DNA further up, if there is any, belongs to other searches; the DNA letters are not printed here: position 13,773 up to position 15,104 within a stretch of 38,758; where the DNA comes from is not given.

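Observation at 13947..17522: PdxA-like / SDR / beta-hydroxyacid-DH triad occurs twice, reshuffled, with no DUF1537 kinase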

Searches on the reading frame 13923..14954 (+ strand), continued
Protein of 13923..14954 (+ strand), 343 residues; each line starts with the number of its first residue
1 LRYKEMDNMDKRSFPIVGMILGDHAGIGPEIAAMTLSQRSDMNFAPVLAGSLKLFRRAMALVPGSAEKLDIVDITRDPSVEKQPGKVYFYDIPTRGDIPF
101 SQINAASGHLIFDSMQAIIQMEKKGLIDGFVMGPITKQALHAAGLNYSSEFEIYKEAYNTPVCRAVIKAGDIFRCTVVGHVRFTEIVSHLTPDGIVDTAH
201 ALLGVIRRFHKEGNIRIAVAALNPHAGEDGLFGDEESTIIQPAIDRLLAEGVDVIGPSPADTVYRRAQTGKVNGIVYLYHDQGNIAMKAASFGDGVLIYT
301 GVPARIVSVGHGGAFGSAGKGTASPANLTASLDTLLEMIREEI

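Call 18: find_encoding_contigs(protein=P0025, flank=10000, max_places=3)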
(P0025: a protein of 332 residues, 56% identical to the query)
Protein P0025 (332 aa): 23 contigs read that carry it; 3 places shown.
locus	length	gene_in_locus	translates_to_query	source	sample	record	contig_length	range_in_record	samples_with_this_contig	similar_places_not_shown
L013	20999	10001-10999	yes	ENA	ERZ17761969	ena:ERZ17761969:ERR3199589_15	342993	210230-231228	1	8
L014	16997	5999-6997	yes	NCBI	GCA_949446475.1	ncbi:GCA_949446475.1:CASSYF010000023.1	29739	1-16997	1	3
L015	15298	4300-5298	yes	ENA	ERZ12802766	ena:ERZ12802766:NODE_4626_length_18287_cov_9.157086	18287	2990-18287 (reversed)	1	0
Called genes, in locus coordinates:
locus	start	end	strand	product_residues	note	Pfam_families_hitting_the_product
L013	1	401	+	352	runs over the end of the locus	PF00005:ABC_tran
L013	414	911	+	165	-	PF00994:MoCF_biosynth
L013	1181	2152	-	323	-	PF02625:XdhC_CoxI, PF13478:XdhC_C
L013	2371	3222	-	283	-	PF05857:TraX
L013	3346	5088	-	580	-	PF03553:Na_H_antiporter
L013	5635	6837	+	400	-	PF00155:Aminotran_1_2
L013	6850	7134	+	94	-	PF07876:Dabb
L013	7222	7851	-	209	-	PF00132:Hexapep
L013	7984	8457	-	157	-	PF00149:Metallophos (faint), PF12850:Metallophos_2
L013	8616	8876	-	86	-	-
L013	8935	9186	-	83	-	PF01541:GIY-YIG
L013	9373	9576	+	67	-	-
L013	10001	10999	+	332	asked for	PF04166:PdxA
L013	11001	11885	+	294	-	PF00753:Lactamase_B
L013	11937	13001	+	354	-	-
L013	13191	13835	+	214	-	PF04290:DctQ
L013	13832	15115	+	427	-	PF06808:DctM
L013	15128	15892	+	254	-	PF00106:adh_short, PF08659:KR, PF13561:adh_short_C2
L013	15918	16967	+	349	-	PF04166:PdxA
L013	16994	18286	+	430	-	PF00158:Sigma54_activat, PF14532:Sigma54_activ_2, PF25601:AAA_lid_14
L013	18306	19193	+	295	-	PF02826:2-Hacid_dh_C, PF03446:NAD_binding_2, PF03807:F420_oxidored (faint), PF07991:KARI_N (weak), PF14833:NAD_binding_11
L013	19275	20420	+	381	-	PF02595:Gly_kinase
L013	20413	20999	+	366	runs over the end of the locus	PF00465:Fe-ADH, PF13685:Fe-ADH_2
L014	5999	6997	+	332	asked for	PF04166:PdxA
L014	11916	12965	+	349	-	PF04166:PdxA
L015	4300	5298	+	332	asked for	PF04166:PdxA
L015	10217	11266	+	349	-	PF04166:PdxA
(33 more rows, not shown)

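Call 19: find_encoding_contigs(protein=P0081, flank=10000, max_places=2)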
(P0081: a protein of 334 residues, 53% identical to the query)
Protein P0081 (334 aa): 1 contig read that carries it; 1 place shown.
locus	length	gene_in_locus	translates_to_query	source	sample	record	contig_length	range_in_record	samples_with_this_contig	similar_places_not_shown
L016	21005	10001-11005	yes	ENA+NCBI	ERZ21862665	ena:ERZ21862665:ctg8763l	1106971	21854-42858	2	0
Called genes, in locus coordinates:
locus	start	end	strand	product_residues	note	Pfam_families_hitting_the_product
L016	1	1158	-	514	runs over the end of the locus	PF00117:GATase, PF07722:Peptidase_C26 (weak), PF02540:NAD_synthase (faint), PF00958:GMP_synt_C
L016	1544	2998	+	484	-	-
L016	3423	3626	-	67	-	PF13619:KTSC (weak)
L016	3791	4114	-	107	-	-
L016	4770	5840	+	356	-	PF00180:Iso_dh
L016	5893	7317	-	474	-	PF00309:Sigma54_AID, PF04963:Sigma54_CBD, PF04552:Sigma54_DBD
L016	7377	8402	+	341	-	PF04166:PdxA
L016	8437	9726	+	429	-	PF00158:Sigma54_activat, PF14532:Sigma54_activ_2, PF25601:AAA_lid_14, PF18024:HTH_50 (faint)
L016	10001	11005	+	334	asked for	PF04166:PdxA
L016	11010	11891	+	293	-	PF00753:Lactamase_B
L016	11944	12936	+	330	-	PF03480:DctP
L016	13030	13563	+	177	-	PF04290:DctQ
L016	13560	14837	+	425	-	PF06808:DctM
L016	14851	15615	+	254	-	PF00106:adh_short, PF08659:KR, PF23441:SDR, PF13561:adh_short_C2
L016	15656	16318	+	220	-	PF01177:Asp_Glu_race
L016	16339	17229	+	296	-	PF02826:2-Hacid_dh_C, PF03446:NAD_binding_2, PF03807:F420_oxidored, PF14833:NAD_binding_11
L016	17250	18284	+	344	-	PF02800:Gp_dh_C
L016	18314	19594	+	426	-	PF00162:PGK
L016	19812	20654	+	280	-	PF10418:DHODB_Fe-S_bind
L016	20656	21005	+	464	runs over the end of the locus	PF14691:Fer4_20, PF01134:GIDA (faint), PF01262:AlaDh_PNT_C (faint), PF07992:Pyr_redox_2, PF13450:NAD_binding_8 (weak), PF13738:Pyr_redox_3 (faint), PF00070:Pyr_redox (weak)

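Call 20: find_encoding_contigs(protein=P0011, flank=10000, max_places=2)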
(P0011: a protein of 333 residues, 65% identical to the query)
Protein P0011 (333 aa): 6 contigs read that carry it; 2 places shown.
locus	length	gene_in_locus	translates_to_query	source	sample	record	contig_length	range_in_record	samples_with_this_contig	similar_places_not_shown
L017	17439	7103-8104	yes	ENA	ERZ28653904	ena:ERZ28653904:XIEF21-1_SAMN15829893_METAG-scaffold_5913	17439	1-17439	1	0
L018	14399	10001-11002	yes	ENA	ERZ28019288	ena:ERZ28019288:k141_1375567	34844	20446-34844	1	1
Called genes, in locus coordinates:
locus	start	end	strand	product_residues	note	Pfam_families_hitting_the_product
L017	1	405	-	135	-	?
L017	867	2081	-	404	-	-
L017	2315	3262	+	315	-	PF00528:BPD_transp_1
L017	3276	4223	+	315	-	PF00528:BPD_transp_1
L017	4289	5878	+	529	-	PF01547:SBP_bac_1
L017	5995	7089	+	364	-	PF00150:Cellulase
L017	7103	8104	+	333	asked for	PF04166:PdxA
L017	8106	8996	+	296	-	PF00753:Lactamase_B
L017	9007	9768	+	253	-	PF00106:adh_short, PF08659:KR, PF23441:SDR, PF13561:adh_short_C2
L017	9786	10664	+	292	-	PF02826:2-Hacid_dh_C (weak), PF03446:NAD_binding_2, PF03807:F420_oxidored, PF14833:NAD_binding_11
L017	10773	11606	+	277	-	PF01522:Polysacc_deac_1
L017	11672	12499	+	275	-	PF23023:Anti-Pycsar_Apyc1, PF12706:Lactamase_B_2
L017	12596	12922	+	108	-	PF12833:HTH_18, PF00165:HTH_AraC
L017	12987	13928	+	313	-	PF03547:Mem_trans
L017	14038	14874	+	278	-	PF02811:PHP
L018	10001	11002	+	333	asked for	PF04166:PdxA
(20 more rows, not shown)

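Call 41: search_protein_families(library=pfam, proteins=[L007:18591-20075:+, L007:11899-12990:+, L007:8397-9716:+, L010:2700-5825:+, L010:209-1276:-, L010:1421-2287:+, L008:6052-7260:+, L008:542-2191:+], max_evalue=0.0001)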
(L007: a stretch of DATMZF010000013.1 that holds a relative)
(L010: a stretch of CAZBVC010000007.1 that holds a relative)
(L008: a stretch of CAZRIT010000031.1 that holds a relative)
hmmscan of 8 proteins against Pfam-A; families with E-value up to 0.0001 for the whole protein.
L007:18591-20075:+ (494 aa): 2 families
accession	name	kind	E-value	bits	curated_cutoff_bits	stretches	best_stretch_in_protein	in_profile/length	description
PF09861.14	Lar_N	-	1.2e-63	214.5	23.3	1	82-278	1-201/204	Lactate racemase N-terminal domain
PF21113.2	LarA_C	-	9.1e-20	71.6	25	1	345-484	5-149/152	Lactate racemase C-terminal domain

L007:11899-12990:+ (363 aa): 1 family
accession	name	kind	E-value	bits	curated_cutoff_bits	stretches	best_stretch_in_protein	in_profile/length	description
PF03480.18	DctP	-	2.4e-62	211.3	23.4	1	70-345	11-284/286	Bacterial extracellular solute-binding protein, family 7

L007:8397-9716:+ (439 aa): 5 families
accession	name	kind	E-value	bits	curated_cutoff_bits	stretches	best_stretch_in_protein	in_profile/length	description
PF00158.32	Sigma54_activat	-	4.6e-66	222.1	20.2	1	129-295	2-167/168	Sigma-54 interaction domain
PF14532.12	Sigma54_activ_2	-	1.5e-22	80.8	25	1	129-300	1-138/138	Sigma-54 interaction domain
PF25601.1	AAA_lid_14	-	6.4e-22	77.6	27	1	301-373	1-74/87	AAA+ ATPase lid domain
PF07724.20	AAA_2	-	1.6e-05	25.4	27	1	151-275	5-129/166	AAA domain (Cdc48 subfamily)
PF07728.20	AAA_5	-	3.8e-05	24.2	22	1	152-271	2-123/139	AAA domain (dynein-related subfamily)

L010:2700-5825:+ (1041 aa): 6 families
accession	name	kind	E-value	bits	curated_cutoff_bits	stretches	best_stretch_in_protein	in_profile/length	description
PF02836.23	Glyco_hydro_2_C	-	1.4e-103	346.6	21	1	347-647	3-300/302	Glycosyl hydrolases family 2, TIM barrel domain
PF02929.23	Bgal_small_N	-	4e-58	197.5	25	1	769-1035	3-248/248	Beta galactosidase small chain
PF02837.24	Glyco_hydro_2_N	-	6.4e-29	101.5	28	1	76-243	2-167/169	Glycosyl hydrolases family 2, sugar binding domain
PF16353.11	LacZ_4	-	4.2e-13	49.8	27.3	1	656-740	1-85/87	Beta-galactosidase, domain 4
PF00703.27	Glyco_hydro_2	-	1.5e-08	35.8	23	1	247-343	1-109/109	Glycosyl hydrolases family 2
PF22666.2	Glyco_hydro_2_N2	-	1.7e-07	31.9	27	1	152-213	51-115/167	Glycosyl hydrolase 2 galactose-binding domain-like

L010:209-1276:- (355 aa): 1 family
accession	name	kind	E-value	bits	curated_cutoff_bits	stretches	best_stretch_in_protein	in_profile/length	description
PF00294.29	PfkB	-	1.6e-19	70.8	25.8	1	141-330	130-292/302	pfkB family carbohydrate kinase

L010:1421-2287:+ (288 aa): 4 families
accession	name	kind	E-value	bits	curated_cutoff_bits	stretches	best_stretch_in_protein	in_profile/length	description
PF12833.13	HTH_18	-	1.4e-18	67.4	33.6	1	207-283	2-79/80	Helix-turn-helix domain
PF00165.29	HTH_AraC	-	1.4e-14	54.2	26.6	2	193-229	1-37/42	Bacterial regulatory helix-turn-helix proteins, AraC family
PF02311.25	AraC_binding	-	5.7e-07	29.8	21.1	1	22-138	6-113/135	AraC-like ligand binding domain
PF07883.17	Cupin_2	-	1.2e-06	28.5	27.2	1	34-80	13-59/70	Cupin domain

L008:6052-7260:+ (402 aa): 5 families
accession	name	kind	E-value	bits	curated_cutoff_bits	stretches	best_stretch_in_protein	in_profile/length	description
PF01471.23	PG_binding_1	-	2.6e-35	120.8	23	2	114-170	2-57/57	Putative peptidoglycan binding domain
PF00877.26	NLPC_P60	-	1.4e-19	70.4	23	1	289-398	1-104/105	NlpC/P60 family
PF05382.19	Amidase_5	-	3e-09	37.4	21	1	297-376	24-109/142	Bacteriophage peptidoglycan hydrolase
PF05257.22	CHAP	-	1.8e-05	25.5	26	1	301-365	7-67/81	CHAP domain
PF05708.18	Peptidase_C92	-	3.4e-05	24.4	27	0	264-323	66-129/166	Permuted papain-like amidase enzyme, YaeF/YiiX, C92 family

L008:542-2191:+ (549 aa): 0 families

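Call 42: list_cluster_members(proteins=[P0025, P0041, P0042, P0051, P0057, P0075, P0080, P0081, P0084, P0108])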
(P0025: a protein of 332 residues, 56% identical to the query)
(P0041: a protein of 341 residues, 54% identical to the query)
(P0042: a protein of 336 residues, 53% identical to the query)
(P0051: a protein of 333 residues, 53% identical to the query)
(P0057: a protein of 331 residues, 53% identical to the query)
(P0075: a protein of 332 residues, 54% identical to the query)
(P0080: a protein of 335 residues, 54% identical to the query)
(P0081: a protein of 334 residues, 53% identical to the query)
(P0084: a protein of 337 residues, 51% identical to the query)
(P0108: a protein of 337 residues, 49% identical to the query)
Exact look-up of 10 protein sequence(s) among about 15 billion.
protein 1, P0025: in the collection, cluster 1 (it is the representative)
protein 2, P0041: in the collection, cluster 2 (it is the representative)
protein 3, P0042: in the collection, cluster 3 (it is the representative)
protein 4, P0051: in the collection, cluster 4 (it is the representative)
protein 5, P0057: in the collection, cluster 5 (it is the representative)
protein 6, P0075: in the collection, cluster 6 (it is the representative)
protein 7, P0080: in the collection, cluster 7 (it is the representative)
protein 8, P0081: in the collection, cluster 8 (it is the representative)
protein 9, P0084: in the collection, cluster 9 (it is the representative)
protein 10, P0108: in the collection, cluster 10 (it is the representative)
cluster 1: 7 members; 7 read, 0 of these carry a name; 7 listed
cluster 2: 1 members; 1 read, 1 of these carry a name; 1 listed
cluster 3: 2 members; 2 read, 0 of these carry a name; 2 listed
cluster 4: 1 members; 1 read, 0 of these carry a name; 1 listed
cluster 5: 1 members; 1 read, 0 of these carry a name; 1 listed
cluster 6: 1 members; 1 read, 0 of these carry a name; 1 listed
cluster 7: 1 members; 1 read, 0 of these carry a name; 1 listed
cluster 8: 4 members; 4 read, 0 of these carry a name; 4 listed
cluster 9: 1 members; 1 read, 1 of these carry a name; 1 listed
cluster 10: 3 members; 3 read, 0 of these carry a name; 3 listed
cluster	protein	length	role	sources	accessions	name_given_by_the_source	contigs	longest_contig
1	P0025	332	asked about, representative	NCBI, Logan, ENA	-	-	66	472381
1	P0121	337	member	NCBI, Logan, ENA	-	-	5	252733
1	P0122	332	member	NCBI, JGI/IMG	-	-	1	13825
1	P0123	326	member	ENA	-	-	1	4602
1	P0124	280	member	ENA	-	-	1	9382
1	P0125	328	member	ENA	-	-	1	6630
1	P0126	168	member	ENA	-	-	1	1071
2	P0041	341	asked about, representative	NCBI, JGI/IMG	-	4-hydroxythreonine-4-phosphate dehydrogenase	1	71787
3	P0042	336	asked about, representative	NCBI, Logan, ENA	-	-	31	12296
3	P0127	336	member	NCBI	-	-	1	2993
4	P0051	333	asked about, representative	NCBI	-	-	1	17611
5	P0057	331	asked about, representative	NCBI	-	-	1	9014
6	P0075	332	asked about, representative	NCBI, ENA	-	-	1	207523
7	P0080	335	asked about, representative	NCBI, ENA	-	-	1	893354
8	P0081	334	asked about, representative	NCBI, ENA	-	-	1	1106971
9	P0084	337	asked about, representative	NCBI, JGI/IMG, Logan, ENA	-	4-hydroxythreonine-4-phosphate dehydrogenase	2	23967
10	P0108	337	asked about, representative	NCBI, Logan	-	-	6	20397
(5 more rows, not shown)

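Call 43: find_encoding_contigs(protein=P0041, flank=10000, max_places=1)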
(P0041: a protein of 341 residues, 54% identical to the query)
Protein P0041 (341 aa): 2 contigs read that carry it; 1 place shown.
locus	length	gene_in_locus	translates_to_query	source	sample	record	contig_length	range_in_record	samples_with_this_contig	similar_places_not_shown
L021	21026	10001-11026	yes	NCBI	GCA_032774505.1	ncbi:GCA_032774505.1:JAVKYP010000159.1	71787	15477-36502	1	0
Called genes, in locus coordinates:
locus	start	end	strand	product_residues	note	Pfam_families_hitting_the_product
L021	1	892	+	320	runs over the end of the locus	PF01501:Glyco_transf_8, PF18404:Glyco_transf_24 (weak)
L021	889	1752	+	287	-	PF01553:Acyltransferase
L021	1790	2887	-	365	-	PF00465:Fe-ADH, PF13685:Fe-ADH_2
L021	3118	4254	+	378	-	PF02771:Acyl-CoA_dh_N, PF02770:Acyl-CoA_dh_M, PF00441:Acyl-CoA_dh_1, PF08028:Acyl-CoA_dh_2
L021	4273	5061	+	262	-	PF01012:ETF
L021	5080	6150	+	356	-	PF01012:ETF, PF00766:ETF_alpha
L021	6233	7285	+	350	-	PF14486:DUF4432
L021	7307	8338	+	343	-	PF04166:PdxA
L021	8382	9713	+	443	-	PF00158:Sigma54_activat, PF14532:Sigma54_activ_2, PF25601:AAA_lid_14, PF18024:HTH_50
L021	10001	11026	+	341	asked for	PF04166:PdxA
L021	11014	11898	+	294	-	PF00753:Lactamase_B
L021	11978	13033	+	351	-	PF03480:DctP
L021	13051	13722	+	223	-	PF04290:DctQ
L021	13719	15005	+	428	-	PF06808:DctM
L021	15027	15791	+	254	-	PF00106:adh_short, PF08659:KR, PF23441:SDR, PF01370:Epimerase (faint), PF13561:adh_short_C2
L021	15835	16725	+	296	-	PF02826:2-Hacid_dh_C, PF03446:NAD_binding_2, PF03807:F420_oxidored (weak), PF14833:NAD_binding_11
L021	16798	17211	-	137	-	PF22636:FlK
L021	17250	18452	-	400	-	PF03977:OAD_beta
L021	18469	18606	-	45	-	-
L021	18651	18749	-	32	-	-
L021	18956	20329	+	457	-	PF00324:AA_permease, PF13520:AA_permease_2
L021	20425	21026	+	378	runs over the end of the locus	PF12725:DUF3810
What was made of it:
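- A mutarotase-like DUF4432 gene precedes the module in L021 (call 43).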

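Call 44: find_encoding_contigs(protein=P0080, flank=10000, max_places=1)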
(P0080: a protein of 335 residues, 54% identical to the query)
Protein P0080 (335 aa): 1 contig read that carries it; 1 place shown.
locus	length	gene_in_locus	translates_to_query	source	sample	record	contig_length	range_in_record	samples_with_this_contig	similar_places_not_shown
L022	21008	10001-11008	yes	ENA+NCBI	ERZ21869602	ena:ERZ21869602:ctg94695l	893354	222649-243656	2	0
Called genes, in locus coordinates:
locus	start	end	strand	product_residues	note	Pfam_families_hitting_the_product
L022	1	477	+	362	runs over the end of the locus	-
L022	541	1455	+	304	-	-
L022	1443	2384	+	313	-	-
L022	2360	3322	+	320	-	PF00532:Peripla_BP_1 (weak), PF13407:Peripla_BP_4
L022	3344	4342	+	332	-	-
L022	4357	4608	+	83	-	-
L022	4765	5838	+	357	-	PF00180:Iso_dh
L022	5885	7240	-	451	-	PF00309:Sigma54_AID, PF04963:Sigma54_CBD, PF04552:Sigma54_DBD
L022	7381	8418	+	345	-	PF04166:PdxA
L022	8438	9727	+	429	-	PF00158:Sigma54_activat, PF14532:Sigma54_activ_2, PF07724:AAA_2 (weak), PF25601:AAA_lid_14, PF02954:HTH_8 (faint), PF18024:HTH_50 (weak)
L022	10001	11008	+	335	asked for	PF04166:PdxA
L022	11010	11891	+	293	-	PF00753:Lactamase_B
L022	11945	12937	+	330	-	PF03480:DctP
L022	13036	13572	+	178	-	PF04290:DctQ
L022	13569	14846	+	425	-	PF06808:DctM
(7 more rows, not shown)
